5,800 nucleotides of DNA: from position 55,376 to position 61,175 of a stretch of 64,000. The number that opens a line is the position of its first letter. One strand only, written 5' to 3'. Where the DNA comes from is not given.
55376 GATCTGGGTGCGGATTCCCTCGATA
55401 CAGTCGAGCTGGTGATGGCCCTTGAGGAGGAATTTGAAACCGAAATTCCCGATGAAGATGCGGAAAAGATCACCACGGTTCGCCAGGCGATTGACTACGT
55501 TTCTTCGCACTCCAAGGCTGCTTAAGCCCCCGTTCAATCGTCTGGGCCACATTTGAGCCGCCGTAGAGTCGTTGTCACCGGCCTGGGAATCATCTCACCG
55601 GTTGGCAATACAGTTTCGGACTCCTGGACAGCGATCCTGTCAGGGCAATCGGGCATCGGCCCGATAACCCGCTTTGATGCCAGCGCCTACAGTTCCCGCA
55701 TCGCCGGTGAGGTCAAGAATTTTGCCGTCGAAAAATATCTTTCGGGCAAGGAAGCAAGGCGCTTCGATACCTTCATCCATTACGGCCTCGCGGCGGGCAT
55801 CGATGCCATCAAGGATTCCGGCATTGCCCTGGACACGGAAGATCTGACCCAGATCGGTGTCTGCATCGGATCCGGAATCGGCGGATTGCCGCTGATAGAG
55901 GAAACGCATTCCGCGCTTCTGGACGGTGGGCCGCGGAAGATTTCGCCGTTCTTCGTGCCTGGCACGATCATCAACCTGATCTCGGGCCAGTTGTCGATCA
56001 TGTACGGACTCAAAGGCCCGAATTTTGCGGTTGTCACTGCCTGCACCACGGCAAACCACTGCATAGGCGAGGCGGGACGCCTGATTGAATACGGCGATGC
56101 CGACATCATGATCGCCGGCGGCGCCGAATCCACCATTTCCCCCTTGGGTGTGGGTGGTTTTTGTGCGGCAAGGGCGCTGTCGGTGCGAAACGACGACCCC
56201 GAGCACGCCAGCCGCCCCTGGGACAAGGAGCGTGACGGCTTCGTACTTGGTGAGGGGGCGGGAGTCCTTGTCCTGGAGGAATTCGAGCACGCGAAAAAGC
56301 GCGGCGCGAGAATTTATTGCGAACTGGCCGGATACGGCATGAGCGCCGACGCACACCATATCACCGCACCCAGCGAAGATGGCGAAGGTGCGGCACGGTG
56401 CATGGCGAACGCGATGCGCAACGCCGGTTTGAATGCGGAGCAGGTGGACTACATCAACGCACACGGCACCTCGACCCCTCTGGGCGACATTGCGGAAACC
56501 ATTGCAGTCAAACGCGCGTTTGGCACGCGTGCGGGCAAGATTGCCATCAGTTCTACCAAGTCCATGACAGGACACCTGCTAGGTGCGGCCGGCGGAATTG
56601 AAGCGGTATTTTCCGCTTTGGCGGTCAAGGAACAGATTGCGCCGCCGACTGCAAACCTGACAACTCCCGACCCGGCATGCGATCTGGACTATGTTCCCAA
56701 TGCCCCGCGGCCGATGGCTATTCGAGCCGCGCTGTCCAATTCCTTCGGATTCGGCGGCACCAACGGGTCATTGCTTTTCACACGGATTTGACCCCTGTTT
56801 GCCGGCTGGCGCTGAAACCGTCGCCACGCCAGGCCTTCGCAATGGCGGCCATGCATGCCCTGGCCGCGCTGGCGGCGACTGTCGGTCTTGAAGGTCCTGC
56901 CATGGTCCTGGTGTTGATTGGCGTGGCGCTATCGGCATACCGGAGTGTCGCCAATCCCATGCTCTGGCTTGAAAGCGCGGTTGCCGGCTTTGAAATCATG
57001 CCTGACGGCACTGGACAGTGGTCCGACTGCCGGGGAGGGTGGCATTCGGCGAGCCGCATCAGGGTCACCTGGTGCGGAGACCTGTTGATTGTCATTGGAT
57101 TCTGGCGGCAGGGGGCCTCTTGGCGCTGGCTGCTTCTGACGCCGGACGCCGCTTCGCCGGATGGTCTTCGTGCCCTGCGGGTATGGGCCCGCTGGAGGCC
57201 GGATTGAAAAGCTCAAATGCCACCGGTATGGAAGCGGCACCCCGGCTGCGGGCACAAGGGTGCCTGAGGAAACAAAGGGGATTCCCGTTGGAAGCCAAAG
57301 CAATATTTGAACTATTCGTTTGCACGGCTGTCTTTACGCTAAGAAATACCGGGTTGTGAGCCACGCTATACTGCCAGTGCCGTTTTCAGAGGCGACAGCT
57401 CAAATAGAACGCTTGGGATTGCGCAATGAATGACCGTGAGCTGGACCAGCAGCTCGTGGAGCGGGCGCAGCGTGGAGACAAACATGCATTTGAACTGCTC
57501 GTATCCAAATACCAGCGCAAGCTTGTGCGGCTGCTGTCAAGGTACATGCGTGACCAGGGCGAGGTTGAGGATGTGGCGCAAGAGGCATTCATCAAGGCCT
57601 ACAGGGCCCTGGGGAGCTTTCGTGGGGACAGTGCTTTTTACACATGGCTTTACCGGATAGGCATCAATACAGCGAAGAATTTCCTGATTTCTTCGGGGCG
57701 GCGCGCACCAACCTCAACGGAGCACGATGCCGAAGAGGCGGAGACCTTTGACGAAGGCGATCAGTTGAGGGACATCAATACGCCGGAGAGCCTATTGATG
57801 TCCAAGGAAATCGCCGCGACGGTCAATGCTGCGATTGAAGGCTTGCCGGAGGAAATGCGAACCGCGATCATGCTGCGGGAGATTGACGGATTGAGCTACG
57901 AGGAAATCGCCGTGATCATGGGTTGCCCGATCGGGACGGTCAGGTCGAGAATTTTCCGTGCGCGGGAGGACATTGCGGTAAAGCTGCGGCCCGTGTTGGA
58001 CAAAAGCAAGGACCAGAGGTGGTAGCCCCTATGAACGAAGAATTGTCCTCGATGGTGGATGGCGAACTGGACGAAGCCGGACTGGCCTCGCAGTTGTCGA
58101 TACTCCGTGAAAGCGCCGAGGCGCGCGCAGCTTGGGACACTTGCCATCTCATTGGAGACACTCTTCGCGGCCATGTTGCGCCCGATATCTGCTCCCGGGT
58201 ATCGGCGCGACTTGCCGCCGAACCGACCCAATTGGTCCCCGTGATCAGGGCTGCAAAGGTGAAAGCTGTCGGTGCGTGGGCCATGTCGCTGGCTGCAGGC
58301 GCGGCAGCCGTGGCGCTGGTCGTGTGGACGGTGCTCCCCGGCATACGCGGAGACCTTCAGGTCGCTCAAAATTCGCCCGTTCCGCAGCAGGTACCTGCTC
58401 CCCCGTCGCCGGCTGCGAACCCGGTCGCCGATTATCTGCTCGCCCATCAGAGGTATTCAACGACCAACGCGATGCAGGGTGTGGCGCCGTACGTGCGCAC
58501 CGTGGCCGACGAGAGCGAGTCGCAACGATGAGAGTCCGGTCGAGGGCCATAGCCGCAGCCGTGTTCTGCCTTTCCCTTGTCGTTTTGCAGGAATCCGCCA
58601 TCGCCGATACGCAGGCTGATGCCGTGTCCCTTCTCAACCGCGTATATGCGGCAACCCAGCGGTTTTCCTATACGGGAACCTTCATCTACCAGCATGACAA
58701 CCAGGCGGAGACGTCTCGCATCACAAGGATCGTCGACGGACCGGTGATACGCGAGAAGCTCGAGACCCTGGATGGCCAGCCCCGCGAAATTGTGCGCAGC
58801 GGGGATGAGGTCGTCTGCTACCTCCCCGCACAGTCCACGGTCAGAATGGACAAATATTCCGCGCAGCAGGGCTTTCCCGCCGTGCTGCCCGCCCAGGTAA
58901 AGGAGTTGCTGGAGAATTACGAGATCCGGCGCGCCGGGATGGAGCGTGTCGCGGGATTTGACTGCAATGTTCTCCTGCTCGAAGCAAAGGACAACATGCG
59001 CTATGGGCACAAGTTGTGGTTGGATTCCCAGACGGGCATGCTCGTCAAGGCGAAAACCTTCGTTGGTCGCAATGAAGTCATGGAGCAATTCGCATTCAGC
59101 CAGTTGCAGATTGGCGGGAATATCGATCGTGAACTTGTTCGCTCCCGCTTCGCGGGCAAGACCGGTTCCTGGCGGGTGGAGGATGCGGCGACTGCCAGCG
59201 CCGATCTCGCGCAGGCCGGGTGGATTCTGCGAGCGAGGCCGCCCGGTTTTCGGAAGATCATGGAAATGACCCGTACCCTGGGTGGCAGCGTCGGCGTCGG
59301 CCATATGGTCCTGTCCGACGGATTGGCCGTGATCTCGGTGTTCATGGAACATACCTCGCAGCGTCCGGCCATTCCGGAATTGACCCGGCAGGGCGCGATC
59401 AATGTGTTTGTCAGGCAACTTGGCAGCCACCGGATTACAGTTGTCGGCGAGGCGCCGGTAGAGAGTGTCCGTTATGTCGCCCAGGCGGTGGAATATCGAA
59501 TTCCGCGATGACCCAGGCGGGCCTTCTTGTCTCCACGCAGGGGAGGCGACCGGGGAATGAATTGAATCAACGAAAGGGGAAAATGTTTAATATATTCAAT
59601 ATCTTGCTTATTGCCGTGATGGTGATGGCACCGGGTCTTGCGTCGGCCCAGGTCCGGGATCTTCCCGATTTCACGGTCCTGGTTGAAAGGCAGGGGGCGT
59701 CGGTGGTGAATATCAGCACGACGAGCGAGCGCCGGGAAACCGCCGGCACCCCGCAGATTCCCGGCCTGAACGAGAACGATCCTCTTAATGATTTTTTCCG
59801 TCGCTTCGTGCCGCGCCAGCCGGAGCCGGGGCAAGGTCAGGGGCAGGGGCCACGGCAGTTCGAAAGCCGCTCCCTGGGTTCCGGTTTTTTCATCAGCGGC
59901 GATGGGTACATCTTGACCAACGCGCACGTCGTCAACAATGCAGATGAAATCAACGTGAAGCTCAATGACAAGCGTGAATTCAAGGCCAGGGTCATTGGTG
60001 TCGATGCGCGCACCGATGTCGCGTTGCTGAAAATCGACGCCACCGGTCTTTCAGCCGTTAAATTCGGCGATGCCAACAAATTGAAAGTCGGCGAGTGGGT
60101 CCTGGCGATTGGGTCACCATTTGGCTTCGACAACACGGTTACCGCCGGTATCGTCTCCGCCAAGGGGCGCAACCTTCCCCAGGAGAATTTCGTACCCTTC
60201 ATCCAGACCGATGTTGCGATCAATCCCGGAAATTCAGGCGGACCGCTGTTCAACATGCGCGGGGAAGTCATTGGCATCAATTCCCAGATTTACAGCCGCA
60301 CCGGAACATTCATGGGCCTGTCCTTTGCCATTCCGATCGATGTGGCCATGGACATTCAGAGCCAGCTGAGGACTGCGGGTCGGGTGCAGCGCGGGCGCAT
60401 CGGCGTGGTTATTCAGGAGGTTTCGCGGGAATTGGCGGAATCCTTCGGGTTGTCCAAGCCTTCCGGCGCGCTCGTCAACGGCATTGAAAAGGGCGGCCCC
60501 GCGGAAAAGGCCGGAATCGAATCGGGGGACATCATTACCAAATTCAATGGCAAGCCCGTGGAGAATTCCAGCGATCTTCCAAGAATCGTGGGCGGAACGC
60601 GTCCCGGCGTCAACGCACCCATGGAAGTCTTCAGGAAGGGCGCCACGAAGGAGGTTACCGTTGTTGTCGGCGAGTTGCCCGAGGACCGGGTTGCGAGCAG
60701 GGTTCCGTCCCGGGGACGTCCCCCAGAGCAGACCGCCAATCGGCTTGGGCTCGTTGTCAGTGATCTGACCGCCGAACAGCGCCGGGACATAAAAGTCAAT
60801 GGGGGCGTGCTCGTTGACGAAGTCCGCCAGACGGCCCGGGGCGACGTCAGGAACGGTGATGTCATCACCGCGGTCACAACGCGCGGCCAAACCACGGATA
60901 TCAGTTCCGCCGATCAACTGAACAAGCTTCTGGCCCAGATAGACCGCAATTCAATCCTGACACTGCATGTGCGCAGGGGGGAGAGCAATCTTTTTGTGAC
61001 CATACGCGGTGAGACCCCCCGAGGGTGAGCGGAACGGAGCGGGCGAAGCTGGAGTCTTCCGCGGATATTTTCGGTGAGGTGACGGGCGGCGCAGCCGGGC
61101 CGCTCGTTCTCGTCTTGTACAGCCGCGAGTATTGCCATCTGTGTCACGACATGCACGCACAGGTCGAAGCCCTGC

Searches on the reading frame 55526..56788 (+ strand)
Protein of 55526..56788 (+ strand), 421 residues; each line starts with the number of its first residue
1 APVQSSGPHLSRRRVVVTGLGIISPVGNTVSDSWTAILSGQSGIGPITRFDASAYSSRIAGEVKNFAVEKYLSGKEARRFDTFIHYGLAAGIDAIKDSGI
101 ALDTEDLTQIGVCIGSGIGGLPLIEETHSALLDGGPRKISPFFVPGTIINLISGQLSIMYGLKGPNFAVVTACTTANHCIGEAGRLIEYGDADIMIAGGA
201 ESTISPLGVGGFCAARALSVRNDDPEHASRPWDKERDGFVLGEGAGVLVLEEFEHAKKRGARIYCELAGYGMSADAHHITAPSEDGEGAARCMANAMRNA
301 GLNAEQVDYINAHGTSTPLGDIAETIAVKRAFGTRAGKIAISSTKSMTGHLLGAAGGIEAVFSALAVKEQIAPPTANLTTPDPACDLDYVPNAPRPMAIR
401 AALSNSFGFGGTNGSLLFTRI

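Call 79: search_protein_families(library=pfam, proteins=[window:55526-56788:+], max_evalue=0.00001)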
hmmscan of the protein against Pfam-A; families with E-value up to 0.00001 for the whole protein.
window:55526-56788:+ (421 aa): 2 families
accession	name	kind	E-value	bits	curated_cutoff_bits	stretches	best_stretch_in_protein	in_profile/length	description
PF00109.32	ketoacyl-synt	-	8.5e-61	206.2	20.8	1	13-255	2-251/252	Beta-ketoacyl synthase, N-terminal domain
PF02801.28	Ketoacyl-synt_C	-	2.3e-39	134.5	20.8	1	264-378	1-118/119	Beta-ketoacyl synthase, C-terminal domain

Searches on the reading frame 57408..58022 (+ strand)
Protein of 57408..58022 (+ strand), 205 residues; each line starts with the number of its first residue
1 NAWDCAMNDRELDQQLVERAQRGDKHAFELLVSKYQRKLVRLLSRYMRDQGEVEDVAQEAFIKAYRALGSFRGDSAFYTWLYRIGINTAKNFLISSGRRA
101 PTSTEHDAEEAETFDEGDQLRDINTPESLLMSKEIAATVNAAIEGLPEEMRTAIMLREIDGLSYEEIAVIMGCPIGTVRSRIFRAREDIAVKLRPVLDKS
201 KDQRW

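Call 89: search_protein_families(library=pfam, proteins=[window:57408-58022:+], max_evalue=0.00001)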
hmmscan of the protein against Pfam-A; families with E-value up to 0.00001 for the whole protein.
window:57408-58022:+ (205 aa): 4 families
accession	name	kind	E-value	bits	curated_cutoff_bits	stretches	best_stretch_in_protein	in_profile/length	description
PF08281.18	Sigma70_r4_2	-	9.4e-19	67.3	25.7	1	140-188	5-53/54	Sigma-70, region 4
PF04542.20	Sigma70_r2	-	1.5e-18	66.8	24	1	31-97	1-69/71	Sigma-70 region 2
PF04545.22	Sigma70_r4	-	7.2e-11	41.9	24.1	1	142-187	1-46/50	Sigma-70, region 4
PF07638.17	Sigma70_ECF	-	2.1e-09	38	21.1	1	15-193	6-183/185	ECF sigma factor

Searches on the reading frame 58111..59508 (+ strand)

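Call 89: search_protein_families(library=pfam, proteins=[window:58111-59508:+], max_evalue=0.00001)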
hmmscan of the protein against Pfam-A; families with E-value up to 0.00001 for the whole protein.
window:58111-59508:+ (466 aa): 2 families
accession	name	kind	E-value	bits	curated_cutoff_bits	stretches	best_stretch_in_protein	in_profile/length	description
PF03888.20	MucB_RseB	-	1.9e-55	187.6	22.3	1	170-344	1-175/178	MucB/RseB N-terminal domain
PF17188.9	MucB_RseB_C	-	1.7e-21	76.6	30.1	1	367-461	3-97/97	MucB/RseB C-terminal domain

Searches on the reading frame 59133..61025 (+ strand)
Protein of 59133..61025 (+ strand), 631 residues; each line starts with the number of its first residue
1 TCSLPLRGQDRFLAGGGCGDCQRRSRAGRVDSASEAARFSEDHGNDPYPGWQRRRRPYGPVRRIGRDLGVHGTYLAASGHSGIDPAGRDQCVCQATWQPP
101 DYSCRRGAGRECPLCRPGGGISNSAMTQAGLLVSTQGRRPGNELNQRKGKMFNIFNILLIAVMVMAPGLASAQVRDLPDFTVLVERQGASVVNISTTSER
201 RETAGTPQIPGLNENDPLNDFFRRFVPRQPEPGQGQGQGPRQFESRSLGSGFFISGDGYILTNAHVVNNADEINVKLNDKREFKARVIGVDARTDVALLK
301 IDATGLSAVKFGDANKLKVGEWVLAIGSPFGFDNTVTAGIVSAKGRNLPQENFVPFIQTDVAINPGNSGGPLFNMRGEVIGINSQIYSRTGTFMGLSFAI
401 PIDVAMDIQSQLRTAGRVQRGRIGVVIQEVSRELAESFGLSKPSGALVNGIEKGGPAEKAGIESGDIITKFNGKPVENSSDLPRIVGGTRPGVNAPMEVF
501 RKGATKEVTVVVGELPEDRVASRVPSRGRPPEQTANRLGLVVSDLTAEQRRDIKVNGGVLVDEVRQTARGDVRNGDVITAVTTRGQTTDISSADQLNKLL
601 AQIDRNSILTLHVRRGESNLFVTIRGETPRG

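Call 79: search_protein_families(library=pfam, proteins=[window:59133-61025:+], max_evalue=0.00001)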
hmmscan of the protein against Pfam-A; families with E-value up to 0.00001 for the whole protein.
window:59133-61025:+ (631 aa): 5 families
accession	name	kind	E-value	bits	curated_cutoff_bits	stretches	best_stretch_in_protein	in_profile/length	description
PF13365.12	Trypsin_2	-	3.6e-37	128.7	27.6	1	249-382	1-144/144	Trypsin-like peptidase domain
PF00089.32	Trypsin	-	8.1e-19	68.7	20.6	1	233-403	10-214/220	Trypsin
PF13180.12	PDZ_2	-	8e-18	64.9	27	1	421-511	1-79/80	PDZ domain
PF17820.7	PDZ_6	-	2.4e-11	43.6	27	1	448-482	2-36/54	PDZ domain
PF00595.29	PDZ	-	3.2e-09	37.5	23.2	1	419-480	8-61/81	PDZ domain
